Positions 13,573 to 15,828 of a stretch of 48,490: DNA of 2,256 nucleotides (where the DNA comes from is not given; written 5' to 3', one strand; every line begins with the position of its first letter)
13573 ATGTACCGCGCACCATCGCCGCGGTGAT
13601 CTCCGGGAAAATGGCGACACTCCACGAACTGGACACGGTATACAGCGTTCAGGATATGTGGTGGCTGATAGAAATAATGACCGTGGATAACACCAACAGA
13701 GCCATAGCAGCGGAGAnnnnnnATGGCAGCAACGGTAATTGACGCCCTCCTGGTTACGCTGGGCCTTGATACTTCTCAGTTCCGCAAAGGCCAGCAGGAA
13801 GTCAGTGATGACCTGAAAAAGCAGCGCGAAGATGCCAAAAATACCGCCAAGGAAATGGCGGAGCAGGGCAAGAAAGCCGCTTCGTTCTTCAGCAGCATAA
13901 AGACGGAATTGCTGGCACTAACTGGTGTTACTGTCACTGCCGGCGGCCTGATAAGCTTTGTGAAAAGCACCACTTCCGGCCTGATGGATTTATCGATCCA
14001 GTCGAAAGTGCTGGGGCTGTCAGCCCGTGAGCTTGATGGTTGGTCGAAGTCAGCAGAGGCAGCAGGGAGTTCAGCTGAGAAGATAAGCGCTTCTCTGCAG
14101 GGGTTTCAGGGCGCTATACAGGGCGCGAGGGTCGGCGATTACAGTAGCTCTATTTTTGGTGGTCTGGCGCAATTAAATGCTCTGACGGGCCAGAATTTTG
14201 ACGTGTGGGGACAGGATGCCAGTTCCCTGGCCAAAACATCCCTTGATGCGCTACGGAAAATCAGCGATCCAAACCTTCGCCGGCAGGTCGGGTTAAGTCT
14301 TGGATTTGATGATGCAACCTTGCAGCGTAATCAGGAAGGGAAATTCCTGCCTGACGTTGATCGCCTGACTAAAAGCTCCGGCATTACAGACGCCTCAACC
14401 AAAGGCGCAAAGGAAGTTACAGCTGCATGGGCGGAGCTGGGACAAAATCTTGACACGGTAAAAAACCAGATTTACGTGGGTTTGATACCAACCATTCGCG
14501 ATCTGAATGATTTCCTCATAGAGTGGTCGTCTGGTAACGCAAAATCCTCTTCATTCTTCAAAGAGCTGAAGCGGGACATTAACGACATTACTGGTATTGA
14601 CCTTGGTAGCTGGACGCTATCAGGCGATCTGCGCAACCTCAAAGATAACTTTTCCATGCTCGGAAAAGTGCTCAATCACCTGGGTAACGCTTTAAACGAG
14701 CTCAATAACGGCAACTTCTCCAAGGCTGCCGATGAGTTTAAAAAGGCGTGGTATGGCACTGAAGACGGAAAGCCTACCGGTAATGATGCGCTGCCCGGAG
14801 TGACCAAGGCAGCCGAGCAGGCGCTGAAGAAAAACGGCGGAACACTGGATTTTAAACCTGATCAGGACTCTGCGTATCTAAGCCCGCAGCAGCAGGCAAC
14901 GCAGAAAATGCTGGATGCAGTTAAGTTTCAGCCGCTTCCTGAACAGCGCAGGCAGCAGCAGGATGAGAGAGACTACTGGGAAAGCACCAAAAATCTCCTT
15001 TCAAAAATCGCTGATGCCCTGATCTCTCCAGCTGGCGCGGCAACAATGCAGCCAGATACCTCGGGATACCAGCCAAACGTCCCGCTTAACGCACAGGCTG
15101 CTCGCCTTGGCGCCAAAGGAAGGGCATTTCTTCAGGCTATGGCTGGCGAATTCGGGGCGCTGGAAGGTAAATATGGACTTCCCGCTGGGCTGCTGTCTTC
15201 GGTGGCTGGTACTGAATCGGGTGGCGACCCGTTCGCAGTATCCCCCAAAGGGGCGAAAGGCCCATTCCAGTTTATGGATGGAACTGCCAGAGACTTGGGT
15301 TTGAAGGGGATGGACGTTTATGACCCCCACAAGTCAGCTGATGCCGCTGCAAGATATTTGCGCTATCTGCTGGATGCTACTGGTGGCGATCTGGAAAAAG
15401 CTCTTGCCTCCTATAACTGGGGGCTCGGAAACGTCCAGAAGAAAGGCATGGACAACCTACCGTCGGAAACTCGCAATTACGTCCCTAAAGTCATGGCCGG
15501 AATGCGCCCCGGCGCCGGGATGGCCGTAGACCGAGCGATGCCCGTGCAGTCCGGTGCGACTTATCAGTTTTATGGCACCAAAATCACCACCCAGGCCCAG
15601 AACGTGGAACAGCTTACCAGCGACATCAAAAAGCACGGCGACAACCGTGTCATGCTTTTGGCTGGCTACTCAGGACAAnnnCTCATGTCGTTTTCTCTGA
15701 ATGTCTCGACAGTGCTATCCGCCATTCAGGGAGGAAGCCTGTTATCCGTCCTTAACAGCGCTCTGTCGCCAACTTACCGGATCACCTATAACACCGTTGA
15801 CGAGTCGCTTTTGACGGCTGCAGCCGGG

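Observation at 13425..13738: Open -1 frame linking the tail chaperone to the tape measure start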

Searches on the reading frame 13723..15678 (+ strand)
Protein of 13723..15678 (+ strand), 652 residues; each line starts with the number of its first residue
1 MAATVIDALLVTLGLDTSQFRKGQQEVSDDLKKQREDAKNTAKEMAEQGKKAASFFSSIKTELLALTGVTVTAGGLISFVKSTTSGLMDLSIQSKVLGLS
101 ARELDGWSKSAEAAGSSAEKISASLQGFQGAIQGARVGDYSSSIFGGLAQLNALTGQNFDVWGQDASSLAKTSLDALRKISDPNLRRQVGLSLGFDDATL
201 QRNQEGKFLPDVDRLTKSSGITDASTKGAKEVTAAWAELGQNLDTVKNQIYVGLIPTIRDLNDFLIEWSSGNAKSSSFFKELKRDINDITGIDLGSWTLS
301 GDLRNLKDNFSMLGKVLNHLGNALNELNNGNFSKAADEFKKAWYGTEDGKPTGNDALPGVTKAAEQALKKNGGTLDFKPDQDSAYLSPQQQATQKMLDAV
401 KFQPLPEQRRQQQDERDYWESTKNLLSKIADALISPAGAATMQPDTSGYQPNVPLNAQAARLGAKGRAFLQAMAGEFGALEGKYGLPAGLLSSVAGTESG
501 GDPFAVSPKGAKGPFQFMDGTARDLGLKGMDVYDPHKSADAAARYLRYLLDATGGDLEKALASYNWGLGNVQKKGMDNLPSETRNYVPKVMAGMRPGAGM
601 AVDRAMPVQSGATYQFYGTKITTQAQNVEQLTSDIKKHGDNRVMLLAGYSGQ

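Call 8: search_protein_families(library=pfam, proteins=[window:13723-15678:+], max_evalue=0.1)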
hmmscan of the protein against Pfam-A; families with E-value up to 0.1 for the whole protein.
window:13723-15678:+ (652 aa): 2 families
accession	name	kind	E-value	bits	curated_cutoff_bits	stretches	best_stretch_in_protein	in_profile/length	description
PF01464.25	SLT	-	1.1e-21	77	21.3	1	480-577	6-107/117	Transglycosylase SLT domain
PF06737.19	Transglycosylas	-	0.049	14.7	27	0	492-529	8-45/77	Transglycosylase-like domain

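Call 9: search_protein_families(library=phrogs, proteins=[window:13723-15678:+], max_evalue=0.01)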
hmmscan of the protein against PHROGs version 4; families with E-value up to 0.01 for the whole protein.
window:13723-15678:+ (652 aa): 32 families (the best 25 are shown)
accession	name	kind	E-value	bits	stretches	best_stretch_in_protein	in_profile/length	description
phrog_2013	-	tail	1.3e-218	728.9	1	2-652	1-655/657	lytic tail protein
phrog_2276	-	tail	1.7e-53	183.3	2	1-268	21-286/673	tail length tape measure protein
phrog_669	-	lysis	1.5e-35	123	1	387-608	836-1067/1946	endolysin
phrog_2533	-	unknown function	3.7e-33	115.7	1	439-625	712-899/1130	-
phrog_342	-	head and packaging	2.1e-25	90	1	479-627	21-183/1235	internal virion protein with endolysin domain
phrog_13449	-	other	4.1e-23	83.2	1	473-594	7-119/269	transglycosylase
phrog_28504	-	tail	6.9e-21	75.6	1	483-592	243-358/597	lytic tail fiber protein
phrog_3824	-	unknown function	4.4e-19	69.9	1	1-265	1-260/750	-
phrog_12278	-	tail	4.3e-16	60.2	2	44-270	18-246/448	tail fiber protein/ lysozyme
phrog_12507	-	other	2.1e-15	58.3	1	482-573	19-110/260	transglycosylase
phrog_1506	-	tail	1e-14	54.6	1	459-592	657-792/1269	tail length tape measure protein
phrog_14342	-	tail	2.5e-14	54.6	1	465-592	130-270/272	lytic tail fiber protein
phrog_9570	-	tail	4.1e-14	53.4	1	3-274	4-289/689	tail length tape measure protein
phrog_21143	-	tail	4.3e-13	49.5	1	482-592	13-124/576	lytic tail fiber protein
phrog_8125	-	tail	3.8e-12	47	1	11-288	14-298/578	tail length tape measure protein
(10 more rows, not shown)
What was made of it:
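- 13723..15681 (+): Tape measure protein with a C-terminal SLT lytic transglycosylase domain. Its start overlaps the end of the -1 frame by 20 nt. Pfam SLT at E 1.1e-21 (residues 480-577), phrog_2013 and phrog_2276 (calls 8, 9).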
